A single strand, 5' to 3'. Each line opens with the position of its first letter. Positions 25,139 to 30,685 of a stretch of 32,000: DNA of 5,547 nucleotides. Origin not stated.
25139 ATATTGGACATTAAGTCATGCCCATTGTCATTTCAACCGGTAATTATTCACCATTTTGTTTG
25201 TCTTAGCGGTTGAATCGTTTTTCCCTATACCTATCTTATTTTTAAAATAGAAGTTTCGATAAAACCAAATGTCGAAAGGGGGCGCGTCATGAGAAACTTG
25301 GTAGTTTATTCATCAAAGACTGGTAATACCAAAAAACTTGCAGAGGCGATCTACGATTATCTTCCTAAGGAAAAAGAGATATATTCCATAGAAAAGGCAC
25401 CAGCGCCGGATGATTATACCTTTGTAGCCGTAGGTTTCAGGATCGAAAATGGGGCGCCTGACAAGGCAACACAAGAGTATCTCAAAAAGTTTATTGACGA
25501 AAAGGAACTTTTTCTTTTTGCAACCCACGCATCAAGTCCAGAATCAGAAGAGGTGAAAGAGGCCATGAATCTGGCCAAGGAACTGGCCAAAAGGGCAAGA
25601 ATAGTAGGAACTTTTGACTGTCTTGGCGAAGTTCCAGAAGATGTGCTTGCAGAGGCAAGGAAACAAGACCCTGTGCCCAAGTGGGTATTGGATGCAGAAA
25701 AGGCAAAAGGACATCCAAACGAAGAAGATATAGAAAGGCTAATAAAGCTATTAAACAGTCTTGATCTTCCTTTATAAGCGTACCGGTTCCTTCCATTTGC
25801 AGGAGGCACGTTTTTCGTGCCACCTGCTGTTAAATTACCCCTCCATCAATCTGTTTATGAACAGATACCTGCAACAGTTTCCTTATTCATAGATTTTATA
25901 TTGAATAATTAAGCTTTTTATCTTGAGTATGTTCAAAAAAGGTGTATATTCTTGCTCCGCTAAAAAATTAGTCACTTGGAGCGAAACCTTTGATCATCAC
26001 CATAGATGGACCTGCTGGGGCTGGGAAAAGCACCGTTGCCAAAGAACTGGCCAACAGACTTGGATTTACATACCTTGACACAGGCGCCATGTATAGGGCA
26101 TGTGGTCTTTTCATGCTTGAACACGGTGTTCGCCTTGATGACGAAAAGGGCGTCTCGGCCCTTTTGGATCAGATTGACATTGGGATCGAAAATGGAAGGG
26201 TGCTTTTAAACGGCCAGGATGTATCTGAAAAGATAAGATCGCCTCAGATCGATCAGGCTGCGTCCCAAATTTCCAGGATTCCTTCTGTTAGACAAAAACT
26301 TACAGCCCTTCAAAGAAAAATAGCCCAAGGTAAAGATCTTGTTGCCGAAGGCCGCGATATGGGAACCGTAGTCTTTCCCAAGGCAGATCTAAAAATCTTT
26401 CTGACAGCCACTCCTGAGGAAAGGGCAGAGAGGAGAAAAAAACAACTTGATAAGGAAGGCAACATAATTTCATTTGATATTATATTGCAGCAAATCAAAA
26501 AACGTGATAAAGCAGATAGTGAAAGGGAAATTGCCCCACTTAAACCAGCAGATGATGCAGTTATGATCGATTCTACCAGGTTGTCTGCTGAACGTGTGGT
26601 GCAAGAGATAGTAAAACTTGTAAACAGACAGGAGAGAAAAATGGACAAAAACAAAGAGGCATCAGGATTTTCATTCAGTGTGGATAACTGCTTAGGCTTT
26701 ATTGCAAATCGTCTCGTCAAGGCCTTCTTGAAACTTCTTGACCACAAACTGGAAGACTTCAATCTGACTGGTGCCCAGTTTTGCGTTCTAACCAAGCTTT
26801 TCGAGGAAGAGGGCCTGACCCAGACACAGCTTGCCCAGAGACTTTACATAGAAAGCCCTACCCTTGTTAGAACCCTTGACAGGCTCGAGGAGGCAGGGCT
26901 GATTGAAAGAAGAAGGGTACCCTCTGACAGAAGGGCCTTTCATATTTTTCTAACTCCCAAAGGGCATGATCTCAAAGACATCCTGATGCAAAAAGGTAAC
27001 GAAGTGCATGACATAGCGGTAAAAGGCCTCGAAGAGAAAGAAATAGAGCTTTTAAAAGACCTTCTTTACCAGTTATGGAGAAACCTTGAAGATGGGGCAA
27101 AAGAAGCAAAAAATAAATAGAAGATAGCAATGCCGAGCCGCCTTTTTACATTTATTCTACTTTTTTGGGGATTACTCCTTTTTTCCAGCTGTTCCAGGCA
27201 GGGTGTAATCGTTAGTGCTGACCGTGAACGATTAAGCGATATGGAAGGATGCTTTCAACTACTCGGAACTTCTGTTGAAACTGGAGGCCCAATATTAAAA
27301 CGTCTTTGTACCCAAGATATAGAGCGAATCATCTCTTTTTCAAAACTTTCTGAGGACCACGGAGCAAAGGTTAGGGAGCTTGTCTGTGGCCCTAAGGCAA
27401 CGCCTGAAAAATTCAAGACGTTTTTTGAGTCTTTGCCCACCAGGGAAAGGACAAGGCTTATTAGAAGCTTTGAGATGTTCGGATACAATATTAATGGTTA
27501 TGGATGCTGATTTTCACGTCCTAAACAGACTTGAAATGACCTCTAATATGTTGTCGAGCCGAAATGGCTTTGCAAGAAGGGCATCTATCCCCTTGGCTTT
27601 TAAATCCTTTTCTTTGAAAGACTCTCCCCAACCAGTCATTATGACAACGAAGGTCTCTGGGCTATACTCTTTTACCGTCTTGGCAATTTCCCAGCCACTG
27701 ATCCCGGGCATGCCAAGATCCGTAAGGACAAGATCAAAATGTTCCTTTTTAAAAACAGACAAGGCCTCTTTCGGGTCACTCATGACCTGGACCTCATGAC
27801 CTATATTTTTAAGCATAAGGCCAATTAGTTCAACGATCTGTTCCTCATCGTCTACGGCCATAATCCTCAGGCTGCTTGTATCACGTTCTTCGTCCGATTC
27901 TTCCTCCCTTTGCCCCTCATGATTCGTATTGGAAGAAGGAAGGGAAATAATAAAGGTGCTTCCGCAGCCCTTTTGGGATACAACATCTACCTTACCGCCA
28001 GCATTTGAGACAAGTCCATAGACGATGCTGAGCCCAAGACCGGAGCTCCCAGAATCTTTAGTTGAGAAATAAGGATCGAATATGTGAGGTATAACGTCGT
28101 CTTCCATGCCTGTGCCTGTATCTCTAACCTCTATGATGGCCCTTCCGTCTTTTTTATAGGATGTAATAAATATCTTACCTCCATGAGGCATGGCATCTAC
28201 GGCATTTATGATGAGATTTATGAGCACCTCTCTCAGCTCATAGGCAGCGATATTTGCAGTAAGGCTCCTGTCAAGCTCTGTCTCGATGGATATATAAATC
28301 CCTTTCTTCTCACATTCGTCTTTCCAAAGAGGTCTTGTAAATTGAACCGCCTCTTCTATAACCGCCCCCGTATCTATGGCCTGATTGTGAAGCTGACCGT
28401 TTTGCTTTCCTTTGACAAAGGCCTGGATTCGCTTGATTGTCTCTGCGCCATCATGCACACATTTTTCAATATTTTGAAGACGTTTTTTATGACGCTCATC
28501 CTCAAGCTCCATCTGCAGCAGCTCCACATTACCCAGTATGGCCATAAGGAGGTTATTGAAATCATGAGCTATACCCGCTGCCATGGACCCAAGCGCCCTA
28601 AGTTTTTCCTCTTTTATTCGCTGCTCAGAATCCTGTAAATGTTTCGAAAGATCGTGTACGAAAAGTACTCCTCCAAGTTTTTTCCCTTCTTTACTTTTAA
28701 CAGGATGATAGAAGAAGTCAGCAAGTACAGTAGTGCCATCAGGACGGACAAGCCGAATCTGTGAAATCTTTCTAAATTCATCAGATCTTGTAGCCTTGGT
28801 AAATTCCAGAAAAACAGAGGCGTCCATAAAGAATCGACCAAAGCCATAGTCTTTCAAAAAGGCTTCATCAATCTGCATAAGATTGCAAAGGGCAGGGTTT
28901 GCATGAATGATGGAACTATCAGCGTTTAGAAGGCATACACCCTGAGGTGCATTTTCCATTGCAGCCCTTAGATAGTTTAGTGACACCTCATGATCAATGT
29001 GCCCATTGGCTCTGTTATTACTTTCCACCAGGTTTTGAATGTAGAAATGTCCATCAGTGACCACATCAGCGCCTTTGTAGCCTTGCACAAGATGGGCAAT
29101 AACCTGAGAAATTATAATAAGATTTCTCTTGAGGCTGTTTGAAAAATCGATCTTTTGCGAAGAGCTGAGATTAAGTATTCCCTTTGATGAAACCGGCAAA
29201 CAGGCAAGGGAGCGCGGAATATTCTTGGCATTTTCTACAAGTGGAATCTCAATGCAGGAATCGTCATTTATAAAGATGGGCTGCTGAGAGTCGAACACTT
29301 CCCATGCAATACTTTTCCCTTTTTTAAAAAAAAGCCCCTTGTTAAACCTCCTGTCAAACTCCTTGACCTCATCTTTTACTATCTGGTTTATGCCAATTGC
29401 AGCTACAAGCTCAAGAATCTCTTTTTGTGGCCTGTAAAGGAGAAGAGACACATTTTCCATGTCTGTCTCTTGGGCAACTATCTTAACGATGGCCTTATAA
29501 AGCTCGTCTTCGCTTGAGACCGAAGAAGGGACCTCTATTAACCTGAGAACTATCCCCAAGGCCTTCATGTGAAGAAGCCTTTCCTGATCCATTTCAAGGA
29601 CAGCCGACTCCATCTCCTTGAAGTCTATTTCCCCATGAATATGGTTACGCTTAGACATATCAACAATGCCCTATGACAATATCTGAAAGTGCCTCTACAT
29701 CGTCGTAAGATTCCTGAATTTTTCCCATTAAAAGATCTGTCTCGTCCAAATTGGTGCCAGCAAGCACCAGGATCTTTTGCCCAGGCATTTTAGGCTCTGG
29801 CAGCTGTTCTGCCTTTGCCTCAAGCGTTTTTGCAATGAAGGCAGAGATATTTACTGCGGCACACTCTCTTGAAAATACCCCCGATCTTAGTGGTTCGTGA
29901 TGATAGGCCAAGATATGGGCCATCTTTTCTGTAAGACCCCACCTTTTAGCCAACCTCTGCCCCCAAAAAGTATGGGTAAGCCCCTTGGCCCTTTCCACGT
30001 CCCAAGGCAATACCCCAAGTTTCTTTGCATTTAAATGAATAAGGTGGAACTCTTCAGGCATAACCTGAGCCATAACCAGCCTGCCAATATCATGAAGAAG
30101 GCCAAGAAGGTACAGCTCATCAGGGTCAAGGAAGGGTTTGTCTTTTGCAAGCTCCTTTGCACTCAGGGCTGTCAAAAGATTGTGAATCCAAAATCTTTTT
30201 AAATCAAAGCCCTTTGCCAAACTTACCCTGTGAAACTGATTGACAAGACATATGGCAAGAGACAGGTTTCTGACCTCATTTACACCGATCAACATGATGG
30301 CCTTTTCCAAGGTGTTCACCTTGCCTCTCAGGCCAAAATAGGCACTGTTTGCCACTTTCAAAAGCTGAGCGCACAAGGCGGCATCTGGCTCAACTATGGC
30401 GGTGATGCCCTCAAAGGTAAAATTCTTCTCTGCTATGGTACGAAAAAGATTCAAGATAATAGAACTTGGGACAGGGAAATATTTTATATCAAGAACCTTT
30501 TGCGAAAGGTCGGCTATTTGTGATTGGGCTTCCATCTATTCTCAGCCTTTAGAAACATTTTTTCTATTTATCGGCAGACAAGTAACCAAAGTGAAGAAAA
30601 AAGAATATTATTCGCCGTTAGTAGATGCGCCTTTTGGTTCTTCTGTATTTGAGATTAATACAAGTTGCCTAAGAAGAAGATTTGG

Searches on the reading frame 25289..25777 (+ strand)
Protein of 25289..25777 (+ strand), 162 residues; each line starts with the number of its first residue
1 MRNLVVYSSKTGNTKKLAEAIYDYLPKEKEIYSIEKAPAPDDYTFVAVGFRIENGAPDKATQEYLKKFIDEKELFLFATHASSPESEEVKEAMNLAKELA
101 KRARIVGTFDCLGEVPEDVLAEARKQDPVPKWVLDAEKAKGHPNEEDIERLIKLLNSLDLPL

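Call 48: search_protein_families(library=pfam, proteins=[window:25289-25777:+], max_evalue=0.001)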
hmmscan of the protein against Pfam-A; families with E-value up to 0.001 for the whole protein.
window:25289-25777:+ (162 aa): 3 families
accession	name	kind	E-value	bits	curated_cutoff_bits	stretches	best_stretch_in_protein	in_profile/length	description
PF12641.12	Flavodoxin_3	-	6.2e-31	107.8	27.5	1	4-153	1-157/160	Flavodoxin domain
PF12724.12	Flavodoxin_5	-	9.5e-09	36.2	27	1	4-118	1-121/145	Flavodoxin domain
PF00258.30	Flavodoxin_1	-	6.4e-05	23.6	25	1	5-67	1-74/143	Flavodoxin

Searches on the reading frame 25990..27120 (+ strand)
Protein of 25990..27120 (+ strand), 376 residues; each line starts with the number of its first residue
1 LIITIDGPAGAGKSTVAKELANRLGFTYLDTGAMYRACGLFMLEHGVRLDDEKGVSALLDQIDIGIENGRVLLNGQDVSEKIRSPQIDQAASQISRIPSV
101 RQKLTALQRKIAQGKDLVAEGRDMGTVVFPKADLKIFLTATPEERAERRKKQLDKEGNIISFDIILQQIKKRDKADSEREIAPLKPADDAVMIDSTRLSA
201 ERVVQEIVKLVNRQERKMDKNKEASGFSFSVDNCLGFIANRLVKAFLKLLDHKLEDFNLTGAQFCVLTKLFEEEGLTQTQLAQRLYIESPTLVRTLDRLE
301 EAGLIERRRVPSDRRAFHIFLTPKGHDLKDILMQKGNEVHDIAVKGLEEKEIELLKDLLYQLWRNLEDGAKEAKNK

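Call 48: search_protein_families(library=pfam, proteins=[window:25990-27120:+], max_evalue=0.001)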
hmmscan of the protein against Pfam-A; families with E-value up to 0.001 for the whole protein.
window:25990-27120:+ (376 aa): 19 families
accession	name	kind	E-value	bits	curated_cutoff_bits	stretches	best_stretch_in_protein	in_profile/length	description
PF02224.24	Cytidylate_kin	-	5.7e-80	268.4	26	1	3-212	1-210/211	Cytidylate kinase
PF01047.28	MarR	-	4.2e-17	62.2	24.6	1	259-316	1-58/59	MarR family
PF12802.13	MarR_2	-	7.1e-15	55.4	27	1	258-316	2-61/61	MarR family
PF13189.12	Cytidylate_kin2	-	5.5e-14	53.2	28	1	2-177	1-151/176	Cytidylate kinase-like family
PF13238.12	AAA_18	-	6.7e-11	43.2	29.4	1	3-159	1-118/128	AAA domain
PF13463.12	HTH_27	-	1.4e-10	41.7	22.2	1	259-325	1-68/68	Winged helix DNA-binding domain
PF22381.2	Staph_reg_Sar_Rot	-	2.6e-10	40.7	27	1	251-330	4-83/85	Transcriptional regulator SarA/Rot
PF13545.12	HTH_Crp_2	-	3.9e-06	27.2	27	1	275-309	22-57/70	Crp-like helix-turn-helix domain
PF01712.25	dNK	-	4.3e-06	27.1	27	0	3-28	1-26/203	Deoxynucleoside kinase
PF01978.25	TrmB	-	4.4e-06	26.9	25.6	1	254-310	1-57/68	Sugar-specific transcriptional regulator TrmB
PF13207.12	AAA_17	-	6.4e-06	26.9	27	1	7-36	2-31/136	AAA domain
PF13412.12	HTH_24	-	1.6e-05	24.8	21.9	1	271-306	13-48/48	Winged helix-turn-helix DNA-binding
PF12840.13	HTH_20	-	2.5e-05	24.6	27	1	269-308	11-51/51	Helix-turn-helix domain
PF25213.1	HVO_A0261_N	-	0.00015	22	35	1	266-308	16-57/86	HVO_A0261 N-terminal domain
PF01202.28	SKI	-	0.0002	22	22.1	0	10-31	2-23/159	Shikimate kinase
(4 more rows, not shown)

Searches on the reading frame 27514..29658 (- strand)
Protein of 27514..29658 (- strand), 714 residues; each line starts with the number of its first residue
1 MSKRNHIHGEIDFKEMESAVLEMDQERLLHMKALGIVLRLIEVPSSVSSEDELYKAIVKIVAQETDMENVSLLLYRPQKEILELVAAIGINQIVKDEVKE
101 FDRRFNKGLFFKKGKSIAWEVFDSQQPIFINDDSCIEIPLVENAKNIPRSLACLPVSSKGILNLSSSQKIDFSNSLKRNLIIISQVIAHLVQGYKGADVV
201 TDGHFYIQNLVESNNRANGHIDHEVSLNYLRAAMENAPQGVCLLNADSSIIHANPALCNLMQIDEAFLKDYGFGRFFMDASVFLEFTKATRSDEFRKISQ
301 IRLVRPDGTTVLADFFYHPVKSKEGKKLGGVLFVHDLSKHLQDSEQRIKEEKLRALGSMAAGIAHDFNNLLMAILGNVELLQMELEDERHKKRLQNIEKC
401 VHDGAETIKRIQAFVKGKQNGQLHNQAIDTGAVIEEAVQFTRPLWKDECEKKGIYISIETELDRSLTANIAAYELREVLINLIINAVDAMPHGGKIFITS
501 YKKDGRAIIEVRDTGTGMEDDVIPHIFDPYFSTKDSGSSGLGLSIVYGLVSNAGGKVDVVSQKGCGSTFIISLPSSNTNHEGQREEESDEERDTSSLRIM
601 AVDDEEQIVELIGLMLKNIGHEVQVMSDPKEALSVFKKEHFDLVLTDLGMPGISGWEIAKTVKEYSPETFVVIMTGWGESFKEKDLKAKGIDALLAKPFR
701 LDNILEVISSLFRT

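Call 48: search_protein_families(library=pfam, proteins=[window:27514-29658:-], max_evalue=0.001)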
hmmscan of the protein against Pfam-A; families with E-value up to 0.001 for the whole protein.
window:27514-29658:- (714 aa): 9 families
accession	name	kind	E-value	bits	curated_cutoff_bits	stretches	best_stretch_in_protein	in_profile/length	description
PF02518.31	HATPase_c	-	5e-23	82.1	26.4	1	474-575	5-109/111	Histidine kinase-, DNA gyrase B-, and HSP90-like ATPase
PF00072.30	Response_reg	-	2.8e-22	79.4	30.2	1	599-708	1-110/111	Response regulator receiver domain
PF00512.31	HisKA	-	1e-08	35.5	26.9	1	356-416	2-62/66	His Kinase A (phospho-acceptor) domain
PF13426.13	PAS_9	-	4.2e-08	33.8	27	1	238-338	1-102/103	PAS domain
PF13185.12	GAF_2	-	5.9e-08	33.4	28.6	1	48-189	2-133/136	GAF domain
PF13188.13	PAS_8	-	3e-06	27.3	21.8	1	229-267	2-38/65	PAS domain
PF00989.32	PAS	-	6.4e-06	26.6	22.6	1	230-336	3-112/113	PAS fold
PF01590.32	GAF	-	0.00019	22.4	22.4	0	51-172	3-114/133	GAF domain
PF08448.16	PAS_4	-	0.00091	19.9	23.1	0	235-338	2-106/110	PAS fold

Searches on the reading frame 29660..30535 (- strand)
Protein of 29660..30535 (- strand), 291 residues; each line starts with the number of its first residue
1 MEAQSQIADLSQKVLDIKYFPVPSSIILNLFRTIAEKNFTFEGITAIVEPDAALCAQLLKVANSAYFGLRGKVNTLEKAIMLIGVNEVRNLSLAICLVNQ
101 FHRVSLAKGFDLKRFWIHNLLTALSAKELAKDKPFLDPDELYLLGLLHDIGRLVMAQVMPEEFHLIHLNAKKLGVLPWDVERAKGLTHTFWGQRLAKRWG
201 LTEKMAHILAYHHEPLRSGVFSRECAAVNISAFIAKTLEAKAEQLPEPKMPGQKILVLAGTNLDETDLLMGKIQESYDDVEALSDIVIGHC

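Call 48: search_protein_families(library=pfam, proteins=[window:29660-30535:-], max_evalue=0.001)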
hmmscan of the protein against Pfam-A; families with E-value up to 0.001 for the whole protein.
window:29660-30535:- (291 aa): 2 families
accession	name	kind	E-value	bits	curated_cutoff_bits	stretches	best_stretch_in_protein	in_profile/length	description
PF08668.18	HDOD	-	3.4e-47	160.9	22.9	1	21-215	2-196/196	HDOD domain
PF01966.28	HD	-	9e-09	36.1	22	1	116-217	2-90/116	HD domain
